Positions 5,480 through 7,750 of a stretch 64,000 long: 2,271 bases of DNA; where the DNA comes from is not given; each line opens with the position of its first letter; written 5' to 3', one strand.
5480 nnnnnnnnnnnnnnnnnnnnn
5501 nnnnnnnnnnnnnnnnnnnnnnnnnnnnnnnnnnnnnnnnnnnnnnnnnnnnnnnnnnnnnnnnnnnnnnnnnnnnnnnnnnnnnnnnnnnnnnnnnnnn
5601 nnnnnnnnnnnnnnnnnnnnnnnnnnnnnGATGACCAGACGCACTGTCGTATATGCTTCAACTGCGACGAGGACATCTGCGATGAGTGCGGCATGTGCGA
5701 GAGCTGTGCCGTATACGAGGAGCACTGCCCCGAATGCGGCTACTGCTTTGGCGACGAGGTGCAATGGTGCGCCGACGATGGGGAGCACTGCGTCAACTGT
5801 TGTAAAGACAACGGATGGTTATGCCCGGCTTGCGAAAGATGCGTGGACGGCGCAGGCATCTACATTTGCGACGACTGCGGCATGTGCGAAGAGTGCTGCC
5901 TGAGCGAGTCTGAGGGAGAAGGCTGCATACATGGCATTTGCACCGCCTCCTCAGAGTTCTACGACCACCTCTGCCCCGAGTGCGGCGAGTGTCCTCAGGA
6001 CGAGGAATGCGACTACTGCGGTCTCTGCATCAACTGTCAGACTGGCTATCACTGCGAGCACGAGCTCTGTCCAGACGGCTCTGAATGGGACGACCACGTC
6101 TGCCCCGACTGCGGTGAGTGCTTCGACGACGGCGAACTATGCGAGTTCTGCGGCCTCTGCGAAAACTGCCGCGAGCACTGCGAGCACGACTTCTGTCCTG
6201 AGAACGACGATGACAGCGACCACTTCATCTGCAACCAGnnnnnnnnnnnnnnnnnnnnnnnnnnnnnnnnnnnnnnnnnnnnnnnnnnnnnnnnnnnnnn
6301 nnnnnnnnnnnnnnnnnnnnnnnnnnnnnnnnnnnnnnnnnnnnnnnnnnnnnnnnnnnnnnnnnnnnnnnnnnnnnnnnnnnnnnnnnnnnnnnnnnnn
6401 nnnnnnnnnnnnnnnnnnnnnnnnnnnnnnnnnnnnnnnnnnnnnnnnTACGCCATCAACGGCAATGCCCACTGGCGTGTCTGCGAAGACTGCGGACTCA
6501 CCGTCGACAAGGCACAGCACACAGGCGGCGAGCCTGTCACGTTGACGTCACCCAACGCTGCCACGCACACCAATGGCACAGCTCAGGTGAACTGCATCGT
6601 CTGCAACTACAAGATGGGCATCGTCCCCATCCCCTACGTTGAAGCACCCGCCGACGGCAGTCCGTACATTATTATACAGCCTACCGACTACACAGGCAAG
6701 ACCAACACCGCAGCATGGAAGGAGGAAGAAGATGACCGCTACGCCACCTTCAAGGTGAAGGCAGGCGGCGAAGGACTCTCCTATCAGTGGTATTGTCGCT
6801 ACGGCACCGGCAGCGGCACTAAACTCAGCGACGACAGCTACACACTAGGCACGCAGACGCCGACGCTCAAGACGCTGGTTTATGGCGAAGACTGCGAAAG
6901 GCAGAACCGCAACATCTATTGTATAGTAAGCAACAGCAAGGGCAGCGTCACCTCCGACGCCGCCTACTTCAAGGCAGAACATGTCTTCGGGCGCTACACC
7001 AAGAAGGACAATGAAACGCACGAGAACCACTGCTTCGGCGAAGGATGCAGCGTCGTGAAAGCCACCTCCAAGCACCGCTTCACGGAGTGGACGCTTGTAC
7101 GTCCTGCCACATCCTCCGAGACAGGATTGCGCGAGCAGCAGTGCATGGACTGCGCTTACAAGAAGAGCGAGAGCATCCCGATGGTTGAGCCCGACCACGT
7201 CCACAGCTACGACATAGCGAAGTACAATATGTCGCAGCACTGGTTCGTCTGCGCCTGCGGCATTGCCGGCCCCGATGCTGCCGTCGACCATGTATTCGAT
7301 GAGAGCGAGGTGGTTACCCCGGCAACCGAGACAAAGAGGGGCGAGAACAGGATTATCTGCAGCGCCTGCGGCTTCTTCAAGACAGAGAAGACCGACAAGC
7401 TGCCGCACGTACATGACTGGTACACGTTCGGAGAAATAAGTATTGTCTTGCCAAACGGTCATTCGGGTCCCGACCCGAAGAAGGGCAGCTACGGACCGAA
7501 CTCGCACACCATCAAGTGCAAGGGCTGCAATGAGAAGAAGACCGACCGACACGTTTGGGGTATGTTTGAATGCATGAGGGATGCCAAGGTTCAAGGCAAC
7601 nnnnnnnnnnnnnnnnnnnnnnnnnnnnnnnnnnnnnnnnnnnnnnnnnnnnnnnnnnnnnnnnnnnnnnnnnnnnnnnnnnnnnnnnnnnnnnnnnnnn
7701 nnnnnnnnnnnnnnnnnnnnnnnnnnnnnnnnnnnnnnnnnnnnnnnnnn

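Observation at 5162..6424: About 80 cysteines in ~420 residues, arranged as tandem CPxCGxC - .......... - CxH modules in a secreted protein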

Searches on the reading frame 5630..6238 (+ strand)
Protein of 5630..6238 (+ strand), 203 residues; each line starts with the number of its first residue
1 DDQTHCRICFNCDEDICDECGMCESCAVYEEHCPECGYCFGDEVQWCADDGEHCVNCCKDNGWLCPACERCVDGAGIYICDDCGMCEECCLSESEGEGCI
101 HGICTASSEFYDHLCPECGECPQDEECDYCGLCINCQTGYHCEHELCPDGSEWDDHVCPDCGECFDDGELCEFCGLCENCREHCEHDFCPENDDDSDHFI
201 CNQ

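Call 41: predict_structure(alignment_id=A3)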
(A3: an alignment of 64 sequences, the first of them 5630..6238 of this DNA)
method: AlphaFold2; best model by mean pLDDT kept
length: 203 residues; sequences in the alignment: 64
mean_pLDDT: 92.5   pTM: 0.75
mean pLDDT of the five models: 92.5, 91.1, 90.5, 90.4, 89.3
residues with pLDDT >= 90: 171; 70-90: 22; 50-70: 10; < 50: 0
segments of 3 or more residues with pLDDT < 50: none
pLDDT, mean of each block of 10 residues (from residue 1): 87 91 96 97 96 97 98 98 98 95 96 95 94 95 95 94 92 93 82 72 58
secondary structure, 60 per line:
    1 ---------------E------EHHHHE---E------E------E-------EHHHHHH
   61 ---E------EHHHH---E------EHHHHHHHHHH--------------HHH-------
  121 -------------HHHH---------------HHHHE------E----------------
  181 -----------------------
elements in order: H24-27 H55-60 H72-75 H87-96 H134-137 H153-156

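Call 45: fold_search(model_id=the predicted structure, library=pdb)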
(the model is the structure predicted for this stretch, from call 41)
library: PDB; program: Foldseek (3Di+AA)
matches with E <= 10: 269; with E <= 0.001: 0
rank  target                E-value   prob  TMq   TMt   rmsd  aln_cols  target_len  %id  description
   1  5v3j_F                3.9e-02  0.03  0.11  0.10  27.0       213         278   19  mouseZFP568-ZnF1-10 in complex with DNA (released 2018-03-07)
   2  7d2t_B                1.1e-01  0.13  0.21  0.29   9.9       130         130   14  Crystal structure of Rsu1/PINCH1_LIM45C complex (released 2021-02-24)
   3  5b76_A                2.0e-01  0.04  0.12  0.17  17.1       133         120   16  Crystal structure of MOZ double PHD finger domain in complex with histone H3 crotonylation at K14 (released 2016-10-26)
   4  2xqn_T                2.2e-01  0.08  0.19  0.26   7.3       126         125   12  Complex of the 2nd and 3rd LIM domains of TES with the EVH1 DOMAIN of MENA and the N-Terminal domain of actin-like pro (released 2011-01-26)
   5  6lsb_A                2.4e-01  0.03  0.11  0.17  16.6       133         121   16  Crystal Structure of DPF domain of MOZ in complex with H3K14bz peptide (released 2020-11-18)
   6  7d2t_D                2.4e-01  0.03  0.14  0.17  12.1       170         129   14  Crystal structure of Rsu1/PINCH1_LIM45C complex (released 2021-02-24)
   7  8ebs_E                2.6e-01  0.05  0.13  0.09  17.3       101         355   20  Initial DNA-lesion (Cy5) binding by XPC and TFIIH (released 2023-04-19)
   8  2naa_MODEL_1_A        3.4e-01  0.07  0.13  0.25  11.7        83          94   24  NSD1-PHD_5-C5HCH tandem domain structure (released 2016-03-09)
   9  5b75_A                3.7e-01  0.02  0.12  0.18  17.5       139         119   16  Crystal structure of MOZ double PHD finger in complex with histone H3 butyrylation at K14 (released 2016-10-26)
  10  5b78_A                4.0e-01  0.04  0.12  0.18  10.1        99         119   20  Crystal structure of MOZ double PHD finger mutant-S210D/N235R in complex with histone H3 crotonylation at K14 (released 2016-10-26)
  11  5b77_A                4.0e-01  0.02  0.11  0.18  17.0       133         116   16  Crystal structrue of MOZ double PHD finger in complex with histone H3 propionylation at K14 (released 2016-10-26)
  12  5dka_A                5.7e-01  0.01  0.07  0.12  18.4       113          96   19  A C2HC zinc finger is essential for the activity of the RING ubiquitin ligase RNF125 (released 2016-07-27)
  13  1x62_MODEL_1_A        6.8e-01  0.06  0.15  0.27   6.8        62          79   21  Solution structure of the LIM domain of carboxyl terminal LIM domain protein 1 (released 2005-11-17)
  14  9lvj_D                6.8e-01  0.03  0.11  0.09   9.6        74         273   19  Cryo-EM structure of Sestrin2 bound human GATOR2 complex (released 2025-08-13)
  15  3hcs_A                6.8e-01  0.01  0.14  0.17  16.1       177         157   15  Crystal structure of the N-terminal domain of TRAF6 (released 2009-05-26)
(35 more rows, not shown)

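Call 71: fold_search(model_id=the predicted structure, library=viral)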
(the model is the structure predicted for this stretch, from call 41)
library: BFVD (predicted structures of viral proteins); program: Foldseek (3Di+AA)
matches with E <= 10: 556; with E <= 0.001: 1
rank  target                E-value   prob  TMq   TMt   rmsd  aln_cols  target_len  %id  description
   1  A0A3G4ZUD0            2.8e-04  0.41  0.19  0.11  21.4       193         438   20  Uncharacterized protein [Edafosvirus sp.]
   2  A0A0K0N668            5.7e-03  0.13  0.15  0.15  16.8       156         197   18  Endonuclease [Tsukamurella phage TIN4]
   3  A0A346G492            7.3e-03  0.08  0.13  0.12  13.4       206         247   20  (no name in the UniProt tables at hand)
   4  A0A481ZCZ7            1.1e-02  0.18  0.15  0.08  20.4       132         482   14  Uncharacterized protein [Pithovirus LCPAC403]
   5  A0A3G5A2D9            2.3e-02  0.06  0.15  0.11  20.8       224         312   18  Uncharacterized protein [Harvfovirus sp.]
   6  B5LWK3                2.7e-02  0.04  0.11  0.09  19.4       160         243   23  Putative arginine methyltransferase [Feldmannia species virus]
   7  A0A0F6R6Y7            3.8e-02  0.06  0.13  0.13  12.6       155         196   18  Recombination endonuclease VII [Escherichia coli O157 typing phage 4]
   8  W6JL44                4.1e-02  0.12  0.16  0.08  16.9       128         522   16  Uncharacterized protein [Alphaentomopoxvirus acuprea]
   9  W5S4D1                5.8e-02  0.09  0.16  0.18  16.7       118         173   20  Uncharacterized protein [Pithovirus sibericum]
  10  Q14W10                6.9e-02  0.11  0.18  0.11   8.1       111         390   14  ORF96 [Ranid herpesvirus 2]
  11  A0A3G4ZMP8            6.9e-02  0.02  0.09  0.09  20.7       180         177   17  Putative RING finger and CHY zinc finger domain-containing protein 1-like [Terrestrivirus sp.]
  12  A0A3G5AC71            8.2e-02  0.08  0.13  0.05  12.4       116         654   18  Uncharacterized protein [Hyperionvirus sp.]
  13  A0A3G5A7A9            8.2e-02  0.03  0.15  0.09  15.9       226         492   15  Uncharacterized protein [Hyperionvirus sp.]
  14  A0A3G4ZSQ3            8.9e-02  0.11  0.16  0.08   7.2        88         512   23  Uncharacterized protein [Barrevirus sp.]
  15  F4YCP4                8.9e-02  0.06  0.11  0.15  12.9       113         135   18  (no name in the UniProt tables at hand)
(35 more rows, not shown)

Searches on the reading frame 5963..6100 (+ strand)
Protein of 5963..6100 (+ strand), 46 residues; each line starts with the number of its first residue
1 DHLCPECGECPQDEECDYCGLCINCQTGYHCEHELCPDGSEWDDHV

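Call 43: search_solved_structures(query=A4, max_evalue=10, show_alignments=3)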
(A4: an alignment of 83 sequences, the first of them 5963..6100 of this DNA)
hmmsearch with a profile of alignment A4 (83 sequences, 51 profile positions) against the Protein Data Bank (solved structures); distinct sequences matched with E-value up to 10: 62 (the best 60 are shown).
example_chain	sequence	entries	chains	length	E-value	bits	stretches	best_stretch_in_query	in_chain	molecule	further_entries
2i13_A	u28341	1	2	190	0.0068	20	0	2-13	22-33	Aart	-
5v3g_D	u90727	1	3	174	0.022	18.4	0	2-13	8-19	PR domain zinc finger protein 9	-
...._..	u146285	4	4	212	0.023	18.3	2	13-31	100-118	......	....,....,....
9bt4_G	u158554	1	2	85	0.051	17.2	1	12-29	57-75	Pyruvate:Ferredoxin Oxidoreductase, subunit delta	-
5egb_A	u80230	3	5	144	0.052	17.1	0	2-13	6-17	Histone-lysine N-methyltransferase PRDM9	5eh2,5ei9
8qby_I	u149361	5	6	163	0.072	16.7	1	13-28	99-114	NADH-quinone oxidoreductase subunit I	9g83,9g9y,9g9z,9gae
2n1a_B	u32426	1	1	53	0.073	16.7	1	2-34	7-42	CREB-binding protein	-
2mxv_A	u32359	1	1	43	0.083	16.5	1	1-22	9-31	RNA-binding protein 10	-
1tot_A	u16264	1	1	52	0.097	16.3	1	2-33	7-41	CREB-binding protein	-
7ar7_I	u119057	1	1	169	0.13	15.8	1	13-28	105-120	NADH dehydrogenase [ubiquinone] iron-sulfur protein 8-A, mitochondrial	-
1mey_C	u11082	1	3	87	0.13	15.8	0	2-13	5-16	CONSENSUS ZINC FINGER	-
7v2c_B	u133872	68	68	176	0.14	15.7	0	13-28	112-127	NADH dehydrogenase [ubiquinone] iron-sulfur protein 8, mitochondrial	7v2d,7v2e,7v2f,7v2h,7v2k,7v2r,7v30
5lc5_I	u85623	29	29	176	0.14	15.7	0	13-28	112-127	NADH dehydrogenase [ubiquinone] iron-sulfur protein 8, mitochondrial | Mitochondrial complex I, TYKY subunit | NADH:ubiquinone oxidoreductase core subunit S8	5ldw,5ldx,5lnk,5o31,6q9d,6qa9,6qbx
9fhl_C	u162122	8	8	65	0.15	15.6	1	1-26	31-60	Small zinc finger protein HVO-2753-like zinc-binding pocket domain-containing protein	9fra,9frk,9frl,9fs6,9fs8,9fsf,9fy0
5xtb_B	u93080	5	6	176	0.17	15.5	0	13-28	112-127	NADH dehydrogenase [ubiquinone] iron-sulfur protein 8, mitochondrial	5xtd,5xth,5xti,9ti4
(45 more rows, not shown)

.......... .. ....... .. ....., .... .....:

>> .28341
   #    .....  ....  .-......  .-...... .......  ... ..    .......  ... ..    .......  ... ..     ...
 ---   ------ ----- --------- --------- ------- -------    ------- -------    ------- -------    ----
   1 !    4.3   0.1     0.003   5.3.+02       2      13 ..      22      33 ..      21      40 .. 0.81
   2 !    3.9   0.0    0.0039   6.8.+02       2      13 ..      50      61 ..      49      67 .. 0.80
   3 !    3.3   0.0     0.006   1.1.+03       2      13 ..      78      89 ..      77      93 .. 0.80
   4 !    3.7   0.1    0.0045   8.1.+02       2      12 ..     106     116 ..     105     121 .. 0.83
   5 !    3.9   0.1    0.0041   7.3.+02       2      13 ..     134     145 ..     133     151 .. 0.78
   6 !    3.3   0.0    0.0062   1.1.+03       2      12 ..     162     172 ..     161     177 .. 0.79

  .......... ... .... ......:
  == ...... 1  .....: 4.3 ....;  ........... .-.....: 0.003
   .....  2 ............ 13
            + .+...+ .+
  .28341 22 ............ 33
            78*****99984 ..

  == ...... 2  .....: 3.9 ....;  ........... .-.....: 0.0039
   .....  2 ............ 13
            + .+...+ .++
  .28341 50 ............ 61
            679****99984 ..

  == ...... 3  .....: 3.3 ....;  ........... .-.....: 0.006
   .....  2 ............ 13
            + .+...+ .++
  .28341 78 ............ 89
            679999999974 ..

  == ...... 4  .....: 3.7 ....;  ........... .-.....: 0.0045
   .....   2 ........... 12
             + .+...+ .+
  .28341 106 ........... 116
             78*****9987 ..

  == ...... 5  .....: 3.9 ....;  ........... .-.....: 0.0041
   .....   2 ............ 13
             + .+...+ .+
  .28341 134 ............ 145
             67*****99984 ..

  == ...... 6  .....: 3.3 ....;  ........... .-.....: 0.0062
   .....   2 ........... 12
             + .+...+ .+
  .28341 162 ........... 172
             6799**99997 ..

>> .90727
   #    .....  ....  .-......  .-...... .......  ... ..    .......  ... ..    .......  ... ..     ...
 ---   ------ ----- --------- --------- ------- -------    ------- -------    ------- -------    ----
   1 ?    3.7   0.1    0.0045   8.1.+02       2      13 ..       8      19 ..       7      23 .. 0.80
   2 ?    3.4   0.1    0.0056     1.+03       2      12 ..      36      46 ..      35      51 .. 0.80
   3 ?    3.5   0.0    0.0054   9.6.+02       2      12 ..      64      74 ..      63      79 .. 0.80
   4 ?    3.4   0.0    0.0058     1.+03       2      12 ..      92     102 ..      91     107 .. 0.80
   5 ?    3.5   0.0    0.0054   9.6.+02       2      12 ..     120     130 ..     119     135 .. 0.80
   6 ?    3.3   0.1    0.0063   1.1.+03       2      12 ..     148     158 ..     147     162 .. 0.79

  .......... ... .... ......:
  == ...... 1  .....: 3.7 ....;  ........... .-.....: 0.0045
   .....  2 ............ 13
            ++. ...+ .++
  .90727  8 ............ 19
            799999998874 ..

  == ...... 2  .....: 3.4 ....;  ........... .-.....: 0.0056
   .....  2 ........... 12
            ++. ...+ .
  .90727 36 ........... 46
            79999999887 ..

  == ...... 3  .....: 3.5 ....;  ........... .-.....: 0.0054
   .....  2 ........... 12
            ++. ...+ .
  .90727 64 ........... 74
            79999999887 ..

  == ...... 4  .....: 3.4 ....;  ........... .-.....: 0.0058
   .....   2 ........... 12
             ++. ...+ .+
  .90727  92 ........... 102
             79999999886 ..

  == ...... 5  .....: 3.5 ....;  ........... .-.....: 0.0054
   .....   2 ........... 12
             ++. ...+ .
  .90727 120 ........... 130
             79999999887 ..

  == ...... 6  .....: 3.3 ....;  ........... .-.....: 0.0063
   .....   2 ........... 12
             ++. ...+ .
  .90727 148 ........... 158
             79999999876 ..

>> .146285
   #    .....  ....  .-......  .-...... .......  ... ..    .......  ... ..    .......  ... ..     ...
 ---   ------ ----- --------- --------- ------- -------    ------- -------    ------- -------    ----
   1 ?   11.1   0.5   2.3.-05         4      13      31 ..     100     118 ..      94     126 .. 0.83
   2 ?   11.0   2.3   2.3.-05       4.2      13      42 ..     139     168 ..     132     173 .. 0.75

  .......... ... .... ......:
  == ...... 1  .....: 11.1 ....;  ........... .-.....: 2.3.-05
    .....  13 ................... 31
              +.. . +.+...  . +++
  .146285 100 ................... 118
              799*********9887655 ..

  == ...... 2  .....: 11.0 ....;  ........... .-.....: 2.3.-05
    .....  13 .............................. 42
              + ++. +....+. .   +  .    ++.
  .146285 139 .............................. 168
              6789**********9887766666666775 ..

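Call 44: search_protein_families(library=pfam, alignment_id=A4, max_evalue=10)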
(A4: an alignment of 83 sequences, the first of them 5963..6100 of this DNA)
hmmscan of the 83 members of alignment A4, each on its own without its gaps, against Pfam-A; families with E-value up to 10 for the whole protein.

A. member 1, window:5963-6100:+ (46 aa): 2 families
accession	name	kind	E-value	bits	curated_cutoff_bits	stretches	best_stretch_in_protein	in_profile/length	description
PF12225.13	DUF5981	-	2.6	8.2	23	1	13-38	19-44/95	Methylene-tetrahydrofolate reductase C terminal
PF00037.32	Fer4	-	2.9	8.3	21.1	1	14-23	6-15/24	4Fe-4S binding domain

B. families by the number of members that match (of 83 scanned): 31 families (the first 25 are shown)
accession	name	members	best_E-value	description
PF12837.12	Fer4_6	10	0.011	4Fe-4S binding domain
PF00037.32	Fer4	9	0.069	4Fe-4S binding domain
PF03940.18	MSSP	8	0.0045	Male specific sperm protein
PF12800.12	Fer4_4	4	0.089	4Fe-4S binding domain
PF06869.18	DUF1258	3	2.1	Protein of unknown function (DUF1258)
PF12798.12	Fer4_3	3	2.8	4Fe-4S binding domain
PF00096.32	zf-C2H2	2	0.22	Zinc finger, C2H2 type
PF16622.11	zf-C2H2_11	2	0.56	zinc-finger C2H2-type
PF12797.12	Fer4_2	2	1.5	4Fe-4S binding domain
PF10576.14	EndIII_4Fe-2S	2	2.4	Iron-sulfur binding domain of endonuclease III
PF02008.25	zf-CXXC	2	6.5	CXXC zinc finger domain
PF04438.22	zf-HIT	1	0.00071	HIT zinc finger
PF13248.11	Zn_ribbon_3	1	0.0041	zinc-ribbon domain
PF03860.21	DUF326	1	0.0076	Domain of Unknown Function (DUF326)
PF00734.23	CBM_1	1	0.0078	Fungal cellulose binding domain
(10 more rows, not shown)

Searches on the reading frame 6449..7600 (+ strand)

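Call 76: search_protein_families(library=pfam, proteins=[window:6449-7600:+], max_evalue=5)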
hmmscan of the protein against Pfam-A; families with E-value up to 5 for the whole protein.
window:6449-7600:+ (384 aa): 2 families
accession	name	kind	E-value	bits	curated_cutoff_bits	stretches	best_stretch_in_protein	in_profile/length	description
PF23447.1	DUF7128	-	0.022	15.1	25.7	1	6-23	9-26/44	Domain of unknown function (DUF7128)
PF05129.18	Zn_ribbon_Elf1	-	0.14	12.7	29.8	0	40-69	40-68/79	Transcription elongation factor Elf1 like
